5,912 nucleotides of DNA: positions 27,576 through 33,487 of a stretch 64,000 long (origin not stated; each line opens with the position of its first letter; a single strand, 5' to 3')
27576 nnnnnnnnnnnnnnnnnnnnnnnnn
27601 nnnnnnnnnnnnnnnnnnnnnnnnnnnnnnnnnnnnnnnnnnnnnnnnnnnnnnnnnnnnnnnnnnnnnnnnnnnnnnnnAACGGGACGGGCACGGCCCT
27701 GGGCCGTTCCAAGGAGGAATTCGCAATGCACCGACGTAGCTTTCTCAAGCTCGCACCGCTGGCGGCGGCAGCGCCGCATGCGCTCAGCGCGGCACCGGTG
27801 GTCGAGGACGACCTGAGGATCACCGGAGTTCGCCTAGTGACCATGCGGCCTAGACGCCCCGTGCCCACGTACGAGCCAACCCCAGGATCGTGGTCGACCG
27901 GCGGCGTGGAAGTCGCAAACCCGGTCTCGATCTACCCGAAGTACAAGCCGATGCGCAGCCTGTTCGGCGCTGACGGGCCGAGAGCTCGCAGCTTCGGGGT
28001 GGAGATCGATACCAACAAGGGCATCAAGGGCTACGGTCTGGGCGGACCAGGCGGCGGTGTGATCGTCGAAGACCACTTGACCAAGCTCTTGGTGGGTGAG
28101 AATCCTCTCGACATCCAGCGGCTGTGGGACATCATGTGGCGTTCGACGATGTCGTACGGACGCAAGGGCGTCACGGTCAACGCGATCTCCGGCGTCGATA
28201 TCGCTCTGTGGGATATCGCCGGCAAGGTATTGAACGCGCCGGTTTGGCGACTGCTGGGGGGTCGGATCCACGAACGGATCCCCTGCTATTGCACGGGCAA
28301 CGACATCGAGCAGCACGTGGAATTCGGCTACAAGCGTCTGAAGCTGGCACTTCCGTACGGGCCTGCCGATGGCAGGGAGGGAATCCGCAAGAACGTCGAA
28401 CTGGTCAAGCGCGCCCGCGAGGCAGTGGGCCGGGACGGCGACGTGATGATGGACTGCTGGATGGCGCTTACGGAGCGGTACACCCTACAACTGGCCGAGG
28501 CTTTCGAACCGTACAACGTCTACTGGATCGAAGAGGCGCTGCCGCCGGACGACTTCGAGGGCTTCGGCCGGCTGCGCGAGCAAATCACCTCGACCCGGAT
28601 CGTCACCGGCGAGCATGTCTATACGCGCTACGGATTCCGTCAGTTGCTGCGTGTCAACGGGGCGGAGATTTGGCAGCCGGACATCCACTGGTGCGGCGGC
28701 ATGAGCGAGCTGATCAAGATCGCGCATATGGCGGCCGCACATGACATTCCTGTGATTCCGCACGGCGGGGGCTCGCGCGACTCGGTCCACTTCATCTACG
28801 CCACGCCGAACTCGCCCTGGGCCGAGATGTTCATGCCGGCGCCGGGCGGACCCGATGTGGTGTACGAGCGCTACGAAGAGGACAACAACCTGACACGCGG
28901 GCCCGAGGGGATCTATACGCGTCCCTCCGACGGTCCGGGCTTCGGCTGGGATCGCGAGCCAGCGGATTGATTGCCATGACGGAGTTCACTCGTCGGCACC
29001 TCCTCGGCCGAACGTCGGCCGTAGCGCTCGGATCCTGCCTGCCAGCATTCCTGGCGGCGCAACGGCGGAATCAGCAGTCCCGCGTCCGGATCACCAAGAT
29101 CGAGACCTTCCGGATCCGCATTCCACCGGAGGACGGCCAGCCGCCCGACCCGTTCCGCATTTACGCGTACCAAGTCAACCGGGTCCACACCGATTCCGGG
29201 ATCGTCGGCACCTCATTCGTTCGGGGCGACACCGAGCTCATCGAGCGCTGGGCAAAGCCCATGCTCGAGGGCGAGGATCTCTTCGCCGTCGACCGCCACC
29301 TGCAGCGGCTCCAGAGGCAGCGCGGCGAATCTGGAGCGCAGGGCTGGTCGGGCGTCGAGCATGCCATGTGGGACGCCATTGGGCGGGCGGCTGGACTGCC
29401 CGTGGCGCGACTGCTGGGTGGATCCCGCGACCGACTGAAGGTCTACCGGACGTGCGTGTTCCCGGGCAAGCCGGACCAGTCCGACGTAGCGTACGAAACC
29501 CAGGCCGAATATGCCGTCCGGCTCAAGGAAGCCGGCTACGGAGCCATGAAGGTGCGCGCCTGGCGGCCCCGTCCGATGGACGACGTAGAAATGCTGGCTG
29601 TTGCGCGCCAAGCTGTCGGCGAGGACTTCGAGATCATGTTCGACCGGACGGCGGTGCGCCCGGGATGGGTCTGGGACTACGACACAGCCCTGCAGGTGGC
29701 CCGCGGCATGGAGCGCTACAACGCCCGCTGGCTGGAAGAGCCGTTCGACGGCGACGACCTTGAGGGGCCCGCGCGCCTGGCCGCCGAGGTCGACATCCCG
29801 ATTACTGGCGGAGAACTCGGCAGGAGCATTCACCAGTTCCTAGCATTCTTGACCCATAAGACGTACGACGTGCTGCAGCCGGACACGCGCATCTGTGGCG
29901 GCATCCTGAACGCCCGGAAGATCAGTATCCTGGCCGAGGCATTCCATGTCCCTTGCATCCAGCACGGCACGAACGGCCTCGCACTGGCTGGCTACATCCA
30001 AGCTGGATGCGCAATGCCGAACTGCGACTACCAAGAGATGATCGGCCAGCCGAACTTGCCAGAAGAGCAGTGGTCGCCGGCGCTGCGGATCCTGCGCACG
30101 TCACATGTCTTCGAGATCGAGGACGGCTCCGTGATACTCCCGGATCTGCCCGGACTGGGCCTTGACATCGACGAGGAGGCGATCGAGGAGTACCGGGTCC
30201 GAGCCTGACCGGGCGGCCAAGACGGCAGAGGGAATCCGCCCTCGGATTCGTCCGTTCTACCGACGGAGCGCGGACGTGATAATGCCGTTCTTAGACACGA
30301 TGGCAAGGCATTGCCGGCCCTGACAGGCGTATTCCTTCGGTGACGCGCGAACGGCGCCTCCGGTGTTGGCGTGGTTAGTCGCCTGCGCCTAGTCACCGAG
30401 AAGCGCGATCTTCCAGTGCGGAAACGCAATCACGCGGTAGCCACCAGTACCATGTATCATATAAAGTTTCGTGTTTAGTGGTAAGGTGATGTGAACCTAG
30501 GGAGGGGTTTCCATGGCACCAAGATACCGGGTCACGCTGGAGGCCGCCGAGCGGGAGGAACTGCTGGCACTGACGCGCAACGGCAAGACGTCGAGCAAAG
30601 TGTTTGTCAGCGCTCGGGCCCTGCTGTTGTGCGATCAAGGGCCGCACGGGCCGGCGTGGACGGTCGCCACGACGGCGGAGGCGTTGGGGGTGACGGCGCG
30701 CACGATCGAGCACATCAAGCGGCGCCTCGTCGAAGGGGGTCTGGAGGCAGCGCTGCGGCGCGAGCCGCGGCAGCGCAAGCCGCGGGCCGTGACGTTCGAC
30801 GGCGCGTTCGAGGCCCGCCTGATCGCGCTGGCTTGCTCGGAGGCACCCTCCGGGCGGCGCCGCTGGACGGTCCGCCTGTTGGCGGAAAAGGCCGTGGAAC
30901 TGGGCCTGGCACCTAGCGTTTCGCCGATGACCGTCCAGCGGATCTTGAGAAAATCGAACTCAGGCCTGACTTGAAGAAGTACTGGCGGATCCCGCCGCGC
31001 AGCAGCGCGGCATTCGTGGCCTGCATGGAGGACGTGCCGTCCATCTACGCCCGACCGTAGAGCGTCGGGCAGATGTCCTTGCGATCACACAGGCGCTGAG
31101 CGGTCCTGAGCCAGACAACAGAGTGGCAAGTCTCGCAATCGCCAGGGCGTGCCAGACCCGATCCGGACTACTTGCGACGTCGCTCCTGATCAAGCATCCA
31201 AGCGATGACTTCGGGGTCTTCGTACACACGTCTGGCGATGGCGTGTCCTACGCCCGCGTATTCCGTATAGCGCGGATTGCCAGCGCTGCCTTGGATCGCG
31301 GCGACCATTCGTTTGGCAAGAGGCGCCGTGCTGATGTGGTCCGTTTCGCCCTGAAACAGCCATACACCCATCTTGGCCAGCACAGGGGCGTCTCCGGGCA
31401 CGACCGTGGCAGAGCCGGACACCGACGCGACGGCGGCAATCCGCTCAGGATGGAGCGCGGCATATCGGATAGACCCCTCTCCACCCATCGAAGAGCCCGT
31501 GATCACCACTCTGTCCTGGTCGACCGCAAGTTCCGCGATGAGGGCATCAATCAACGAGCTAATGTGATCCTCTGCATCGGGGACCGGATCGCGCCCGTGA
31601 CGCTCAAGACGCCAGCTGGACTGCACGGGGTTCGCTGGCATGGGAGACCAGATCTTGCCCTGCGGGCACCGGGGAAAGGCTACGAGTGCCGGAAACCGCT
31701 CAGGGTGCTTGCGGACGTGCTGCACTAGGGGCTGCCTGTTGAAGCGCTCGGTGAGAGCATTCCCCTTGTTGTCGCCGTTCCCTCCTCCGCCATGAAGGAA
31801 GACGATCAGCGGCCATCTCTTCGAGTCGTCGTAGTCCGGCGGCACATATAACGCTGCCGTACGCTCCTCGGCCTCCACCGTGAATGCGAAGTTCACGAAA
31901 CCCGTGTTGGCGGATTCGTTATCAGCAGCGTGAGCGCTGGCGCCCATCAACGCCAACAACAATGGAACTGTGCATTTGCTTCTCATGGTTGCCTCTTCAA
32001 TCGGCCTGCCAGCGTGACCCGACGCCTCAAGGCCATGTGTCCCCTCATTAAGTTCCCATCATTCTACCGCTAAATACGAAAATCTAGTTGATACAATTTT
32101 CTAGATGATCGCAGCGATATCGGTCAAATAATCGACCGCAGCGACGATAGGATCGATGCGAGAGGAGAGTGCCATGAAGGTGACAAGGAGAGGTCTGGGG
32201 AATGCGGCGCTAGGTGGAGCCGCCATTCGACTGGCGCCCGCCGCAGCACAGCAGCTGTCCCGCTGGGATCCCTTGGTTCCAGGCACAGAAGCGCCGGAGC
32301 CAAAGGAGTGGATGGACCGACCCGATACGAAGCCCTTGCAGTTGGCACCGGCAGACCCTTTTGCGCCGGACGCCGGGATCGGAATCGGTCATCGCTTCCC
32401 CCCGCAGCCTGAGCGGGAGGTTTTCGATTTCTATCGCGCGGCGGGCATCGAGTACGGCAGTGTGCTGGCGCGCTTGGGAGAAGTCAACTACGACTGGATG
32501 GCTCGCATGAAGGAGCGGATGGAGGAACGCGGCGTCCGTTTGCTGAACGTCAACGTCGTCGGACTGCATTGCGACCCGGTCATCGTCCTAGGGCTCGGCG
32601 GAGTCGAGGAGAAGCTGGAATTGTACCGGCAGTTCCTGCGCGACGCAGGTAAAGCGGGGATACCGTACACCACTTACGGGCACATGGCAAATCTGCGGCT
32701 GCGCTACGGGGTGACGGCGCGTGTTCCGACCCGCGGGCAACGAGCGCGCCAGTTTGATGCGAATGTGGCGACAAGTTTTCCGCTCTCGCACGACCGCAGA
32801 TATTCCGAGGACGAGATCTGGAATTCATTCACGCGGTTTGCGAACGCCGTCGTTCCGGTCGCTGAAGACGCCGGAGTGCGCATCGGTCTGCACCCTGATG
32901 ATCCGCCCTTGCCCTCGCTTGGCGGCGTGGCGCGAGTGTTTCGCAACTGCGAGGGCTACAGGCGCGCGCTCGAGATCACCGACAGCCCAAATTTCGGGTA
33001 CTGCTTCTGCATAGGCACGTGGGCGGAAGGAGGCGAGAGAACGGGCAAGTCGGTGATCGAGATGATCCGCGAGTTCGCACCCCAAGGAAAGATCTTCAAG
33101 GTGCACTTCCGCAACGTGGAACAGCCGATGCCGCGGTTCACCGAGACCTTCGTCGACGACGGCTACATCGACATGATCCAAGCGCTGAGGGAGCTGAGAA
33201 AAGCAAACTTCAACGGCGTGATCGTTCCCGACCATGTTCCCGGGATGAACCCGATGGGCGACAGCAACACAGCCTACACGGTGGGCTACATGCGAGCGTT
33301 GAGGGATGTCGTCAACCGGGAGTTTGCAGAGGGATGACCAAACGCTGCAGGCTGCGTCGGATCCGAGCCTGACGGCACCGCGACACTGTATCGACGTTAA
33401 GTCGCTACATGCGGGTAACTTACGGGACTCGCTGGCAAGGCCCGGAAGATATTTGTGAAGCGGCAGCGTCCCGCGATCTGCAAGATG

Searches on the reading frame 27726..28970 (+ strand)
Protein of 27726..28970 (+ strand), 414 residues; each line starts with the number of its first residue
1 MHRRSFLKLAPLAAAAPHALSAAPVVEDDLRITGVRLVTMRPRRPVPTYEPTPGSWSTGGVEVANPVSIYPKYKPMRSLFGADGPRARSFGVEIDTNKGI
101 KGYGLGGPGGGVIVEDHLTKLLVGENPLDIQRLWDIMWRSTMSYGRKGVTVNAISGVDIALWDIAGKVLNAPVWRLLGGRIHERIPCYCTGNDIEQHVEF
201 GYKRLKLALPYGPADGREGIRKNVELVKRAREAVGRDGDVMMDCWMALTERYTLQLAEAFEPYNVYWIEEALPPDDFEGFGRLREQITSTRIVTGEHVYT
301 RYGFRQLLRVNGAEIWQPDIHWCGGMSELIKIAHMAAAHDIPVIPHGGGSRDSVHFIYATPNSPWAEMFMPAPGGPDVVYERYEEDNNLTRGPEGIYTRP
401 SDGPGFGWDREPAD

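Call 84: search_protein_families(library=pfam, proteins=[window:27726-28970:+], max_evalue=0.001)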
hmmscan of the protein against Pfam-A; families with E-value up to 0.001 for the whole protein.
window:27726-28970:+ (414 aa): 2 families
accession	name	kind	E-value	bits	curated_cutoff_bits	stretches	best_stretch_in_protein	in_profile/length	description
PF13378.12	MR_MLE_C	-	6.5e-48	163.8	29.4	1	196-408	8-213/219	Enolase C-terminal domain-like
PF02746.21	MR_MLE_N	-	6.2e-17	62.3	22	1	92-178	31-117/117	Mandelate racemase / muconate lactonizing enzyme, N-terminal domain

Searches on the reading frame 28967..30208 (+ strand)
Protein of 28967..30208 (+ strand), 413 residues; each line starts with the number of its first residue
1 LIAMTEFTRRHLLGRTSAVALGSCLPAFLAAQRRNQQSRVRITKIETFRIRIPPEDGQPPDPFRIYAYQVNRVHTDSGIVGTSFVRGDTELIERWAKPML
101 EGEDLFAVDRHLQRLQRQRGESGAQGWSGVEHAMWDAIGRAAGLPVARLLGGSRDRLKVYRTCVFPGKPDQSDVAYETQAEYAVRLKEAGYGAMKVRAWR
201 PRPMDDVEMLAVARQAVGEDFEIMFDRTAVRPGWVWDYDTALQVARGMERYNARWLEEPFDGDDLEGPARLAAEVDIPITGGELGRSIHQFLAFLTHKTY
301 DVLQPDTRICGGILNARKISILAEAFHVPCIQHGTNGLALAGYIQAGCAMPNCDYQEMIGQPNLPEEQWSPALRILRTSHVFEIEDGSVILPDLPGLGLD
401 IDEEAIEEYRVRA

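Call 84: search_protein_families(library=pfam, proteins=[window:28967-30208:+], max_evalue=0.001)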
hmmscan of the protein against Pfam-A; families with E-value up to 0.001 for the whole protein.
window:28967-30208:+ (413 aa): 2 families
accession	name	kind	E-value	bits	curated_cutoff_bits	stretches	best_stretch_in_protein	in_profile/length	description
PF13378.12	MR_MLE_C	-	5e-51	173.9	29.4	1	181-405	4-219/219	Enolase C-terminal domain-like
PF02746.21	MR_MLE_N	-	3.2e-06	27.8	22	1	72-151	32-117/117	Mandelate racemase / muconate lactonizing enzyme, N-terminal domain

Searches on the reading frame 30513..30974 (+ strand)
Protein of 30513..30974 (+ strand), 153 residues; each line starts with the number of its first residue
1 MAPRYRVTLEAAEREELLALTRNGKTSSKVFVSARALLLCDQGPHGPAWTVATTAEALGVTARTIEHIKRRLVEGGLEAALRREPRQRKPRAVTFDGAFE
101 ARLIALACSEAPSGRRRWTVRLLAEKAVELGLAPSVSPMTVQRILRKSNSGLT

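Call 84: search_protein_families(library=pfam, proteins=[window:30513-30974:+], max_evalue=0.001)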
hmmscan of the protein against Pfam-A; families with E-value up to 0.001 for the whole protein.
window:30513-30974:+ (153 aa): 4 families
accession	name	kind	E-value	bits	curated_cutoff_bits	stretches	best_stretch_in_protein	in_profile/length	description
PF13565.12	HTH_32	-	2.3e-16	60.6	33.7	1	64-145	1-73/73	Homeodomain-like domain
PF13551.12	HTH_29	-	6.8e-10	39.3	28.1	1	34-101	2-64/64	Winged helix-turn helix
PF13384.12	HTH_23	-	3.8e-09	36.5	24.6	1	34-80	8-49/50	Homeodomain-like domain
PF13518.12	HTH_28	-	0.00022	21.7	25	1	50-89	14-52/52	Helix-turn-helix domain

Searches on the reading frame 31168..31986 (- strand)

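Call 84: search_protein_families(library=pfam, proteins=[window:31168-31986:-], max_evalue=0.001)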
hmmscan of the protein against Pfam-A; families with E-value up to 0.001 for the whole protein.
window:31168-31986:- (272 aa): 9 families
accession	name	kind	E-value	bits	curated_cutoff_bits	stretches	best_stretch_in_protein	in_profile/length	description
PF00756.26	Esterase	-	3e-11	44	22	1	40-196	6-153/251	Putative esterase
PF00561.26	Abhydrolase_1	-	2.1e-09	37.9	25.8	1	146-208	59-117/245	alpha/beta hydrolase fold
PF02230.22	Abhydrolase_2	-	4.6e-09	36.9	23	1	56-253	12-204/217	Phospholipase/Carboxylesterase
PF01738.24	DLH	-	8.7e-08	32.4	21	1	144-254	83-192/217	Dienelactone hydrolase family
PF00326.27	Peptidase_S9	-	5.9e-06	26.4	22.6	1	139-194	46-100/213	Prolyl oligopeptidase family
PF10503.15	Esterase_PHB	-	6.9e-05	22.6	23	0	141-200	80-136/219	Esterase PHB depolymerase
PF12146.15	Hydrolase_4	-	7.4e-05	22.6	27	0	146-191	66-109/239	Serine aminopeptidase, S33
PF12697.13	Abhydrolase_6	-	0.00036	21.7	26.3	0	61-209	1-106/217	Alpha/beta hydrolase family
PF05448.18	AXE1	-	0.00038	19.8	21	0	145-188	163-206/321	Acetyl xylan esterase (AXE1)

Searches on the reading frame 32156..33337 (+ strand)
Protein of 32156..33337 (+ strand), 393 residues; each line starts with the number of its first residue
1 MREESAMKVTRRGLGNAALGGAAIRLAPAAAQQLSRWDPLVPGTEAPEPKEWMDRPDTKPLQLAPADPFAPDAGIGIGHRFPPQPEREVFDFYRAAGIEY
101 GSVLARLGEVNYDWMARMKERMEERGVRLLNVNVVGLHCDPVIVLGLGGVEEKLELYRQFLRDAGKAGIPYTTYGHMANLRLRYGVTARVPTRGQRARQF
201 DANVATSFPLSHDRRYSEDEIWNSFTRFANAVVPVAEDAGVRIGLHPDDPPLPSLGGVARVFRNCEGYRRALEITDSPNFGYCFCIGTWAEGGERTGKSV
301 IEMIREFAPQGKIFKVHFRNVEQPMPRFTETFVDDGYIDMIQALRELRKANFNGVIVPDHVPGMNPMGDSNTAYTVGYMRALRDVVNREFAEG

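Call 84: search_protein_families(library=pfam, proteins=[window:32156-33337:+], max_evalue=0.001)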
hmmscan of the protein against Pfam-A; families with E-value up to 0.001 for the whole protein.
window:32156-33337:+ (393 aa): 2 families
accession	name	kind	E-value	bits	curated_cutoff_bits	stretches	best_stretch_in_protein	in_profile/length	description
PF03786.19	UxuA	-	2.1e-37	129.2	23.7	1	214-364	173-322/352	D-mannonate dehydratase (UxuA)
PF01261.30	AP_endonuc_2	-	1.5e-12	48.2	31.1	1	188-359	68-228/249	Xylose isomerase-like TIM barrel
